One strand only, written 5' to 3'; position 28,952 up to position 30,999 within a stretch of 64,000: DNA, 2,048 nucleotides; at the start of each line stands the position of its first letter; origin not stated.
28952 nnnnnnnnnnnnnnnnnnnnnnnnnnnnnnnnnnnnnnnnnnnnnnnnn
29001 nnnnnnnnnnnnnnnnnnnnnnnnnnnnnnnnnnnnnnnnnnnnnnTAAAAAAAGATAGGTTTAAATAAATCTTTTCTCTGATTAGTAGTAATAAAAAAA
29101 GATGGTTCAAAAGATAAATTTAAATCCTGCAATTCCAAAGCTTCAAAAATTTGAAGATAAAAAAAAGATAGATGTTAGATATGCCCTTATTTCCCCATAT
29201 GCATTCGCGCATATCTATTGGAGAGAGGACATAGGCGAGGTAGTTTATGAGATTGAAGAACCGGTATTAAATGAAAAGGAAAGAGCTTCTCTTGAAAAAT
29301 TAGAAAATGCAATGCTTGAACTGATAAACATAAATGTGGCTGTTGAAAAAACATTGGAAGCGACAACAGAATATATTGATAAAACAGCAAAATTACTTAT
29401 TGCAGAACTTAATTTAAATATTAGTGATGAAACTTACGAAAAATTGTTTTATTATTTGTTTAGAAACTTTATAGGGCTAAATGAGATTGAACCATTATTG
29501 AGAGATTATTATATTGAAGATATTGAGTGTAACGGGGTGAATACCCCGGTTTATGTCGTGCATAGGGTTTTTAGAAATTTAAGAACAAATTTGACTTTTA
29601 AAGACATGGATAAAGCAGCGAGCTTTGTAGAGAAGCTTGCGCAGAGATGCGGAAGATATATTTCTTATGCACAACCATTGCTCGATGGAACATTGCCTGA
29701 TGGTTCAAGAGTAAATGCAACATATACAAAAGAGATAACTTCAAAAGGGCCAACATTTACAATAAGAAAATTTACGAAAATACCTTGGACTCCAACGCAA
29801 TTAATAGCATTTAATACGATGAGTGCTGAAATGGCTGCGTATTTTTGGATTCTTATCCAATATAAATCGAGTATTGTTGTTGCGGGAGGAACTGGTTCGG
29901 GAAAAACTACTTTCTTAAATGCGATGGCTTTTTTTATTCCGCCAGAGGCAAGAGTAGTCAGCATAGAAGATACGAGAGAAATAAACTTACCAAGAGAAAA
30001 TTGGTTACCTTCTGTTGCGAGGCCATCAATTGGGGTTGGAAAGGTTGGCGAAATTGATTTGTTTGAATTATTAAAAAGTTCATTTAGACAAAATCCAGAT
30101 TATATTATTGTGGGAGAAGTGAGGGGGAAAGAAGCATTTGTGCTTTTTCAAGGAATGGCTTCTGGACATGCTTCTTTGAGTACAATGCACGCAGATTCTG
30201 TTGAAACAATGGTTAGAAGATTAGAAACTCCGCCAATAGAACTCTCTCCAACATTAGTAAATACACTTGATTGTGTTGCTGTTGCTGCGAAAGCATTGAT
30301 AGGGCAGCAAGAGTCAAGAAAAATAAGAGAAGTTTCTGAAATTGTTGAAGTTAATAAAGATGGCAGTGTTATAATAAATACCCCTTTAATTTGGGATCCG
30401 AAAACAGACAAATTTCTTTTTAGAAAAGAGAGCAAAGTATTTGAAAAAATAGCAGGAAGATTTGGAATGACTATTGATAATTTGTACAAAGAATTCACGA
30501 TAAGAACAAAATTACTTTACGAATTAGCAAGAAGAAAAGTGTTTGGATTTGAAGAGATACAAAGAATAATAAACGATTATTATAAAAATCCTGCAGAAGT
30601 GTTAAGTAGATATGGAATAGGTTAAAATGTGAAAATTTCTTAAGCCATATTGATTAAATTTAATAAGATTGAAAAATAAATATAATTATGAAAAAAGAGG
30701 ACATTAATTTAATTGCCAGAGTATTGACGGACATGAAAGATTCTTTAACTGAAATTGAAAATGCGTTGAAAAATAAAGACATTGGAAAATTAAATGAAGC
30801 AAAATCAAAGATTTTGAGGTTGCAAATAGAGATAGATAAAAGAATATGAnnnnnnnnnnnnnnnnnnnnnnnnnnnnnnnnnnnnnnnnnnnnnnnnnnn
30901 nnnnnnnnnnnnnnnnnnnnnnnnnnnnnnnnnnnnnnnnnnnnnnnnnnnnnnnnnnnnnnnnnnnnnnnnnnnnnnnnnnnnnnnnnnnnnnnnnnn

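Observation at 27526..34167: Type IV pilus locus with mixed pilin types and a split FlaJ/TadC platform protein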

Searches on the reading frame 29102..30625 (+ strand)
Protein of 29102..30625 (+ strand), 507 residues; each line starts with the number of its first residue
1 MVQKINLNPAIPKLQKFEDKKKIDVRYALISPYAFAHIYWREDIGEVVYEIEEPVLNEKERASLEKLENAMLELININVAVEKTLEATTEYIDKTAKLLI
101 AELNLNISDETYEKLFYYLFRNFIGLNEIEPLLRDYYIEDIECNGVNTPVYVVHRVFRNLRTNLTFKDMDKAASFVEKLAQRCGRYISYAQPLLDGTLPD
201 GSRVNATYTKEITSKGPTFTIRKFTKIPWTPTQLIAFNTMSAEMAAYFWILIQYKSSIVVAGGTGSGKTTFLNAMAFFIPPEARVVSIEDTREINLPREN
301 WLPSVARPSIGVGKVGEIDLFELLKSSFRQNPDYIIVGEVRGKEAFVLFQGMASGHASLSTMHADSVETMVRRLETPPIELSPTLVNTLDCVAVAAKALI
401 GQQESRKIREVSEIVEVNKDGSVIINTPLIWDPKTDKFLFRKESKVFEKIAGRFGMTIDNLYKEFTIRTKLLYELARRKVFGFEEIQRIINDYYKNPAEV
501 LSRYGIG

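Call 3: search_protein_families(library=pfam, proteins=[window:29102-30625:+], max_evalue=0.1)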
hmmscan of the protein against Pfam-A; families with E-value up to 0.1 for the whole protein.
window:29102-30625:+ (507 aa): 8 families
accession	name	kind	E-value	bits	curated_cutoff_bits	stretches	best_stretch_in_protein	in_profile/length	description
PF00437.27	T2SSE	-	2.9e-31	108.9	24.9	1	176-390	50-270/370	Type II/IV secretion system protein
PF01580.24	FtsK_SpoIIIE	-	0.0023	17.8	24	1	256-275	40-59/221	FtsK/SpoIIIE family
PF13555.12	AAA_29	-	0.0031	17.7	27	1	254-283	21-50/61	P-loop containing region of AAA domain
PF00005.33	ABC_tran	-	0.019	16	25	1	253-289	9-45/137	ABC transporter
PF13476.12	AAA_23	-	0.022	15.8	27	1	258-277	22-41/201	AAA domain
PF25199.1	nSTAND_NTPase5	-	0.031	14.5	34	1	256-305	42-93/145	Novel STAND NTPase 5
PF03029.23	ATP_bind_1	-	0.045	14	27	0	260-282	1-23/240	Conserved hypothetical ATP binding protein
PF13401.12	AAA_22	-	0.075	13.8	27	0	254-279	4-29/130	AAA domain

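Call 13: search_protein_families(library=ncbifam, proteins=[window:29102-30625:+], max_evalue=1)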
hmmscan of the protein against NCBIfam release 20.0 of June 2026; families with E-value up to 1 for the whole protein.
window:29102-30625:+ (507 aa): 37 families (the best 25 are shown)
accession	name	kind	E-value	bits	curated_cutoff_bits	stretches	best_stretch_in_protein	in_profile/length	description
NF058587.1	archaellum_moto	equivalog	2.9e-121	405.8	550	1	11-499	18-523/527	archaellum flagellar ATPase motor FlaI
NF053672.1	bindosome_BasE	exception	4.5e-66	223.6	1000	1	26-496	43-510/512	bindosome assembly system ATPase subunit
TIGR03819.1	heli_sec_ATPase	hypoth_equivalog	4.1e-44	151.2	373.15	1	96-376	22-299/340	TadA family conjugal transfer-associated ATPase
TIGR02788.1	VirB11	equivalog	3.2e-39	134.8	249.95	2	242-374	131-262/308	P-type DNA transfer ATPase VirB11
TIGR02782.1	TrbB_P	equivalog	5.4e-37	127.7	304.55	1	167-419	49-295/303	P-type conjugative transfer ATPase TrbB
NF010469.0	PRK13894.1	subfamily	3.7e-32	111.9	508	1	168-422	63-314/320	conjugal transfer ATPase TrbB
NF010475.0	PRK13900.1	equivalog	3.6e-29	101.9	389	2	247-374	152-279/333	type IV secretion system ATPase VirB11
NF010407.0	PRK13833.1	subfamily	1.3e-27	97.1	499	1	179-419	69-302/323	conjugal transfer protein TrbB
NF010425.0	PRK13851.1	equivalog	6.8e-20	71.2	461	1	242-367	149-274/344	type IV secretion system protein VirB11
NF041000.1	ATPase_ComGA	equivalog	7.7e-18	64.4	300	1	255-392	127-259/267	competence type IV pilus ATPase ComGA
TIGR02525.1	plasmid_TraJ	equivalog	1.8e-13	50.2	368.3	1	250-383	144-279/372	plasmid transfer ATPase TraJ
TIGR01420.1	pilT_fam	subfamily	2.1e-13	50.2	319.1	1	256-409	123-277/343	PilT/PilU family type 4a pilus ATPase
NF007755.0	PRK10436.1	equivalog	3.4e-13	49.1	617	1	243-375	207-333/465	type II secretion system protein GspE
TIGR02533.1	type_II_gspE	equivalog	4e-13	48.9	630.25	1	241-380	228-362/486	type II secretion system ATPase GspE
TIGR02538.1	type_IV_pilB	equivalog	2.7e-12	46.1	675.65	1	256-375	317-430/564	type IV-A pilus assembly ATPase PilB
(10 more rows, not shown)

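Call 28: search_solved_structures(query=window:29102-30625:+, max_evalue=1e-10)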
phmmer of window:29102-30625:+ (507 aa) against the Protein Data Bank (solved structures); distinct sequences matched with E-value up to 1e-10: 9.
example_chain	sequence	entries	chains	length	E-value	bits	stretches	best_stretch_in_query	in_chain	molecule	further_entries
2oap_1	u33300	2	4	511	8.1e-115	387.4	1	17-502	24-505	Type II secretion system protein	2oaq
4ii7_A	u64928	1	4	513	4.3e-83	282.7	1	64-487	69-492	FlaI ATPase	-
4ihq_A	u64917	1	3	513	2.8e-82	280.1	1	64-487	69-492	FlaI ATPase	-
8rkd_E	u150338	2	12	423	3.2e-50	174.3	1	66-428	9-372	Pilus assembly ATPase CpaF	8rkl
8rjf_A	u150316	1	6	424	3.3e-50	174.3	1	66-428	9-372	Pilus assembly ATPase CpaF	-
9e24_A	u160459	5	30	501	4.4e-50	173.9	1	64-428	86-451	CpaF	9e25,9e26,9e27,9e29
6bge_A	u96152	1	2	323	6.1e-20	74.5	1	188-374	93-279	VirB11-like protein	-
1g6o_A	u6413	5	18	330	6.4e-20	74.4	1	188-374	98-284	CAG-ALPHA | virB11 homolog | Cag-alfa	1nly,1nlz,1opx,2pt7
2gza_A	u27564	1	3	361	4.1e-15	58.6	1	233-375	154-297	Type IV secretion system protein VirB11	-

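Call 78: search_solved_structures(query=window:29102-30625:+, max_evalue=1e-100, show_alignments=1)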
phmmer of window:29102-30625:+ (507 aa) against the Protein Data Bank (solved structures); distinct sequences matched with E-value up to 1e-100: 1.
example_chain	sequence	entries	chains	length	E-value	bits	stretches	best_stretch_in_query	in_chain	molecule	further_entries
2oap_1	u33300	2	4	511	8.1e-115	387.4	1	17-502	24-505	Type II secretion system protein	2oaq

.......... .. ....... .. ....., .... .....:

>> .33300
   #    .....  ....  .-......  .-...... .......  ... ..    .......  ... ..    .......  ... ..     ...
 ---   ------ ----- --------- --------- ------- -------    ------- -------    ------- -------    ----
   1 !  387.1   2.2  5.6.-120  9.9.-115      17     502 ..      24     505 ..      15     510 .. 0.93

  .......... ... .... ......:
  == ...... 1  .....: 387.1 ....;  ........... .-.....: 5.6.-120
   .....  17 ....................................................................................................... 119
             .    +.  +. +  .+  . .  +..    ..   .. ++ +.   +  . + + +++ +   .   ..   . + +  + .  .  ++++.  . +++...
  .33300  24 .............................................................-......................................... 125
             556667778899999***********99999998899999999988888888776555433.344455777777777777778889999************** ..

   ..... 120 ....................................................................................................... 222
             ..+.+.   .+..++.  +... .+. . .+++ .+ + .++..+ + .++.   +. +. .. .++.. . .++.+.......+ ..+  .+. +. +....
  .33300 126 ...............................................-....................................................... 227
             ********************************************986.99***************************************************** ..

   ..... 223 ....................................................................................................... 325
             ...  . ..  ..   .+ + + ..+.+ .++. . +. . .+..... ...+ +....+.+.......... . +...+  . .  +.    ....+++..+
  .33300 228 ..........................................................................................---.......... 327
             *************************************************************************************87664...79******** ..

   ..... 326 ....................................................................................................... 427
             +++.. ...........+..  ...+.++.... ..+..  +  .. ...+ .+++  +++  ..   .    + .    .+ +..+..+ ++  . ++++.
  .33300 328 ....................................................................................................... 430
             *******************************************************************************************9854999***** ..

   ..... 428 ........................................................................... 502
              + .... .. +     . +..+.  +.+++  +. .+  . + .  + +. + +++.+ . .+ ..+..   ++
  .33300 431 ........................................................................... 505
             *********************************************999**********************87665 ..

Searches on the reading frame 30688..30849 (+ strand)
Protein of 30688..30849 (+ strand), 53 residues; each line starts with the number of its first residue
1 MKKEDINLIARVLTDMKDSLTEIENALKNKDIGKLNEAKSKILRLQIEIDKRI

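Call 3: search_protein_families(library=pfam, proteins=[window:30688-30849:+], max_evalue=0.1)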
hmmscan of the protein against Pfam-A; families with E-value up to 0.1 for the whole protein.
window:30688-30849:+ (53 aa): 1 family
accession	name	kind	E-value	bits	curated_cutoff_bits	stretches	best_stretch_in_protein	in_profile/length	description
PF17522.7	DUF5446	-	0.071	13.7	26.2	0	9-41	10-42/72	Family of unknown function (DUF5446)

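Call 13: search_protein_families(library=ncbifam, proteins=[window:30688-30849:+], max_evalue=1)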
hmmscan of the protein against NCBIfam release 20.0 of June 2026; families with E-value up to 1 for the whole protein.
window:30688-30849:+ (53 aa): 0 families
